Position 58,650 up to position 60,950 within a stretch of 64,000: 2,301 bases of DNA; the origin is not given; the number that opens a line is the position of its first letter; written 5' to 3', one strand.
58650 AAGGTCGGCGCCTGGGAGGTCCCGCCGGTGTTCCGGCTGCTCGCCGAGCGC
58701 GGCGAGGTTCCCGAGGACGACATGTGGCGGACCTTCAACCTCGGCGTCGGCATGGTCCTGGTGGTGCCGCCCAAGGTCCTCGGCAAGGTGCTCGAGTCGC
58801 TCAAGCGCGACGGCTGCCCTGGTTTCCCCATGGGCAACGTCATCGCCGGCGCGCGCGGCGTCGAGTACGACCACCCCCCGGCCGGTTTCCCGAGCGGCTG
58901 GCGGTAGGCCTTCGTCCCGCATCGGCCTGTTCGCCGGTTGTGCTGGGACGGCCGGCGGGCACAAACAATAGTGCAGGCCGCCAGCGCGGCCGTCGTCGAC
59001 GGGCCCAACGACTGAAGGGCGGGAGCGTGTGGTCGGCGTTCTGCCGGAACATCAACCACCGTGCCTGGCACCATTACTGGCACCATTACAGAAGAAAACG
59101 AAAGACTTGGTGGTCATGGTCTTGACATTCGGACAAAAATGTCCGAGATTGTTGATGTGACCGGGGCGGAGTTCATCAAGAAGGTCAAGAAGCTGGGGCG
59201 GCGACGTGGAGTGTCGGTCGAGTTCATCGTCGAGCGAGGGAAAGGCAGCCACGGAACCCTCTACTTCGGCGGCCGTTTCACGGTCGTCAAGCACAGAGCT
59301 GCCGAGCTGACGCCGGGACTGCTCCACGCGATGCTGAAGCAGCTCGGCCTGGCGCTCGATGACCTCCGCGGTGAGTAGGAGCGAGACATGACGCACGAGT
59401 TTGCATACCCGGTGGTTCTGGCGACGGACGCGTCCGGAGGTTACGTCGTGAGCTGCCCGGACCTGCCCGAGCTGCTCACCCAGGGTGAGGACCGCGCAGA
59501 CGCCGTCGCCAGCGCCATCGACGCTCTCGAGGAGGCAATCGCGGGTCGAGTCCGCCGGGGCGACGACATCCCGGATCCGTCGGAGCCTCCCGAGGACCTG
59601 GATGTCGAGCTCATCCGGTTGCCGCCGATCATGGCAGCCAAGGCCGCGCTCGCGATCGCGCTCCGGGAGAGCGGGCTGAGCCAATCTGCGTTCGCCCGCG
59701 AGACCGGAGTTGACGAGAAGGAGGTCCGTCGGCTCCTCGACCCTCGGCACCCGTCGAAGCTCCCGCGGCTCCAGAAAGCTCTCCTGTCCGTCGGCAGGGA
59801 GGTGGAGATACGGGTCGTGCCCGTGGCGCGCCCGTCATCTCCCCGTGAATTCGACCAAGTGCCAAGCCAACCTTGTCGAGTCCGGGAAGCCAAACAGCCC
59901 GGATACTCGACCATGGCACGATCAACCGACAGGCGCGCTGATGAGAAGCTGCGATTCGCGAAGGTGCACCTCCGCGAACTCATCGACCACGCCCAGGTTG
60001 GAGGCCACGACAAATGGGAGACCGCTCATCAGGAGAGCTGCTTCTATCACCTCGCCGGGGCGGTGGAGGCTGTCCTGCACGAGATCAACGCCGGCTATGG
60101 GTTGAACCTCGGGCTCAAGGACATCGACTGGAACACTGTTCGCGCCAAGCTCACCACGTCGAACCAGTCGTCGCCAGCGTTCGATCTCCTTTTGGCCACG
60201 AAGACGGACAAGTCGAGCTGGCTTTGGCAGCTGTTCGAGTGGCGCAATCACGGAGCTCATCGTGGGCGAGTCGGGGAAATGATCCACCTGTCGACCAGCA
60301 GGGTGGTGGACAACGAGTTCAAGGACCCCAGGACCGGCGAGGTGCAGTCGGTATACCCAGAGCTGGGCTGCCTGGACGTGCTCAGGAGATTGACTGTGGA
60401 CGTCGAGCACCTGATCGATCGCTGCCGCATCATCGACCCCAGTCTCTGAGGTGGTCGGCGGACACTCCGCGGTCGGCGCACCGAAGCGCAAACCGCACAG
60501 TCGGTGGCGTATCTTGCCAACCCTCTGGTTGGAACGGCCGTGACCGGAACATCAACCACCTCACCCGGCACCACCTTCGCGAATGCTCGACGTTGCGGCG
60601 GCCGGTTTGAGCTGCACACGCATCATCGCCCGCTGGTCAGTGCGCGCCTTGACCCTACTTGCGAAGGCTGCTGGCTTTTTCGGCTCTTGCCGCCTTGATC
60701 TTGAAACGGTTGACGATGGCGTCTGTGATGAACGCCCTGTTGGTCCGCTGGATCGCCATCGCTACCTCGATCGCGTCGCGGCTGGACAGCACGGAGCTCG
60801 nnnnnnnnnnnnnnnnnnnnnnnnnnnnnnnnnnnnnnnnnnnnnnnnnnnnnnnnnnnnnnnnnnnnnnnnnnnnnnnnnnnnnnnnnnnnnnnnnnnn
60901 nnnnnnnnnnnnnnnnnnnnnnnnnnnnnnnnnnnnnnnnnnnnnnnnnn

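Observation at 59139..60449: HicA toxin with a HicB antitoxin fused to a HEPN-like (RNxxAH) domain: two RNase-type modules and one antitoxin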

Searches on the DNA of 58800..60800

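Call 52: search_rna_families(source=window, start=58800, end=60800, threshold=evalue, max_evalue=1)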
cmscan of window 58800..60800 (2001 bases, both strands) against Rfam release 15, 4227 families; matches with E-value up to 1: 0.
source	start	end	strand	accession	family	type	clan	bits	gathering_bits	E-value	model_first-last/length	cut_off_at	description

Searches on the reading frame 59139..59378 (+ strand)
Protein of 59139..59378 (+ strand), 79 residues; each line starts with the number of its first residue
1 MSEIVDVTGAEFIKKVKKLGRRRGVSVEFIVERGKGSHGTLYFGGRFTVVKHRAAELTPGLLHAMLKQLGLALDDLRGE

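Call 3: search_protein_families(library=pfam, proteins=[window:59139-59378:+], max_evalue=1)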
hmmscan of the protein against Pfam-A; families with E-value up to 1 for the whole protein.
window:59139-59378:+ (79 aa): 1 family
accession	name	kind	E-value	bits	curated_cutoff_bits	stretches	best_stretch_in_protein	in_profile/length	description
PF07927.17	HicA_toxin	-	1.8e-06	28.4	27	1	29-71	13-58/58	HicA toxin of bacterial toxin-antitoxin,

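Call 5: search_protein_families(library=ncbifam, proteins=[window:59139-59378:+], max_evalue=1)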
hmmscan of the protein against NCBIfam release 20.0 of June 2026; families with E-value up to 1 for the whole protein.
window:59139-59378:+ (79 aa): 1 family
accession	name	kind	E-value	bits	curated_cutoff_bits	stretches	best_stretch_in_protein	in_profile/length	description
TIGR00074.1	hypC_hupF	subfamily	0.067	13.1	48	1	8-68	11-71/80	HypC/HybG/HupF family hydrogenase formation chaperone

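Call 6: search_protein_families(library=padloc, proteins=[window:59139-59378:+], max_evalue=1)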
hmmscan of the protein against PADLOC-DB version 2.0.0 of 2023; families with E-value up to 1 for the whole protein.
window:59139-59378:+ (79 aa): 0 families

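Call 85: search_solved_structures(query=window:59139-59375:+, max_evalue=0.01, show_alignments=1)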
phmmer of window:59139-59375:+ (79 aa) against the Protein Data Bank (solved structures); distinct sequences matched with E-value up to 0.01: 0.

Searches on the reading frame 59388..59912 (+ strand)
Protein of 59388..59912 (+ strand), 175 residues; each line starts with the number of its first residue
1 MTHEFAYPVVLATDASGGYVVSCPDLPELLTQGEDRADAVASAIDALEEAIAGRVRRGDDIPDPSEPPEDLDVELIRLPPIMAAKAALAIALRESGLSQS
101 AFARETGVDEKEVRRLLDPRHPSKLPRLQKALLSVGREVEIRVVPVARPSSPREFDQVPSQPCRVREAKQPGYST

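Call 19: find_homologous_proteins(query=window:59388-59912:+, max_evalue=0.00001)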
Query window:59388-59912:+ (175 aa): 579 proteins with E <= 0.00001 among 1412 candidates; the best 120 are listed.
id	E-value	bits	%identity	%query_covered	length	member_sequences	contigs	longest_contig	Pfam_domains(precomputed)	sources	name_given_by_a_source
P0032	1.7e-61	225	89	70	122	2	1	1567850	PF15919.12,PF15970.12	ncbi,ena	-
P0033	6.0e-60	220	69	86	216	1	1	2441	PF15919.12,PF15970.12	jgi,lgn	-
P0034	1.6e-50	189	61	87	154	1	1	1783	PF15970.12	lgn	-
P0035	1.8e-45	173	60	82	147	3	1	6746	PF15919.12,PF15970.12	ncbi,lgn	-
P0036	2.7e-45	172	61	82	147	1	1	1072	PF15919.12,PF15970.12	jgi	-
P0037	3.6e-45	172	61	82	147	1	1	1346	PF15919.12,PF15970.12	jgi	jgi:antitoxin HicB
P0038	3.7e-45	172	61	82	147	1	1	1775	PF15919.12,PF15970.12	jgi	-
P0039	4.1e-45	172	61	82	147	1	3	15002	PF15970.12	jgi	jgi:antitoxin HicB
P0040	5.1e-45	171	61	82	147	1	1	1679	PF15919.12,PF15970.12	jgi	jgi:antitoxin HicB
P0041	6.2e-45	171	61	82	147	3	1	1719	PF15919.12,PF15970.12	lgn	-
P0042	8.0e-45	171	59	82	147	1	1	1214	PF15919.12,PF15970.12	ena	-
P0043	1.0e-44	171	60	82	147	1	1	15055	PF15919.12,PF15970.12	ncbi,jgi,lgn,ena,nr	ncbi:MAG TPA: type II toxin-antitoxin system HicB family antitoxin [Thermoanaerobaculia bacterium]|n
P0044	1.3e-44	170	61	82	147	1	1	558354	PF15919.12,PF15970.12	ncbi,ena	-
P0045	1.6e-44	170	59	82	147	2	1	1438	PF15919.12,PF15970.12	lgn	-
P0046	1.8e-44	170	57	82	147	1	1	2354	PF15919.12,PF15970.12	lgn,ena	-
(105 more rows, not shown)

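Call 21: find_encoding_contigs(protein=P0032, flank=6000, max_places=3)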
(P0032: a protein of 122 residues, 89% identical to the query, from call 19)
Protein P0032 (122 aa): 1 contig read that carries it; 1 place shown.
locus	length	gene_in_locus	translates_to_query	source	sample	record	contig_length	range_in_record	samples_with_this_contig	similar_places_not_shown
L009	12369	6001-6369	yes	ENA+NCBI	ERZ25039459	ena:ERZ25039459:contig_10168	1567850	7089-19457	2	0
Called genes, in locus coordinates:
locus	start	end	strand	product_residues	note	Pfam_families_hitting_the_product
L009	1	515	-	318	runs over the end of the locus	PF02445:NadA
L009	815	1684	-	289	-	PF02749:QRPTase_N, PF01729:QRPTase_C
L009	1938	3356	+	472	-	PF00496:SBP_bac_5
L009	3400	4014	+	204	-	-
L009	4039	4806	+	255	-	PF00291:PALP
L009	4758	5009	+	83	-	PF00291:PALP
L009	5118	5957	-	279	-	PF08242:Methyltransf_12 (weak), PF13649:Methyltransf_25 (weak)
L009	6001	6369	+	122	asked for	PF15919:HicB_lk_antitox (weak), PF15970:HicB-like_2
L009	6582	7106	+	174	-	PF06114:Peptidase_M78 (weak)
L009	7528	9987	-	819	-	PF00070:Pyr_redox (faint), PF00890:FAD_binding_2 (weak), PF01266:DAO, PF01494:FAD_binding_3 (faint), PF04820:Trp_halogenase (faint), PF16350:FAO_M, PF01571:GCV_T, PF08669:GCV_T_C, +2 more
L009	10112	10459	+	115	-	-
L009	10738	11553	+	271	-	-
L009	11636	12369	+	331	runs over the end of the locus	PF01797:Y1_Tnp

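Call 22: find_encoding_contigs(protein=P0033, flank=3000, max_places=3)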
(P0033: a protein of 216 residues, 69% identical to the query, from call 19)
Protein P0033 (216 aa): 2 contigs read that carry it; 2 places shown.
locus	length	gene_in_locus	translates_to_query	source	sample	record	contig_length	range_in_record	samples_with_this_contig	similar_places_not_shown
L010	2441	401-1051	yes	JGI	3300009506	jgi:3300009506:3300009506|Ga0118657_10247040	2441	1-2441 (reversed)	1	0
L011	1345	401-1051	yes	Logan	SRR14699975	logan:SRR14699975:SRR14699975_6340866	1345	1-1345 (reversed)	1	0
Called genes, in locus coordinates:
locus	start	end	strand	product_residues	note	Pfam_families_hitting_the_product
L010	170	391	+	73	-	PF07927:HicA_toxin (weak)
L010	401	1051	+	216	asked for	PF15919:HicB_lk_antitox (weak), PF15970:HicB-like_2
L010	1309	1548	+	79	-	-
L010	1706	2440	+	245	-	?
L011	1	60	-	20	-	?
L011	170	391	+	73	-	PF07927:HicA_toxin (weak)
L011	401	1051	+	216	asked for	PF15919:HicB_lk_antitox (weak), PF15970:HicB-like_2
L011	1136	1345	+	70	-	?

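Call 84: search_solved_structures(query=window:59388-59840:+, max_evalue=0.01)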
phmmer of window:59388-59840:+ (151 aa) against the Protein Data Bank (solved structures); distinct sequences matched with E-value up to 0.01: 2.
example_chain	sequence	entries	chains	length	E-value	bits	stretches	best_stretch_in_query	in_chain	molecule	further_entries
6u0i_A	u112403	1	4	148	1.6e-17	67.2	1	5-141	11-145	Antitoxin HicB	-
6hpb_B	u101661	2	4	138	2e-17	66.9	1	6-141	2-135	Antitoxin HicB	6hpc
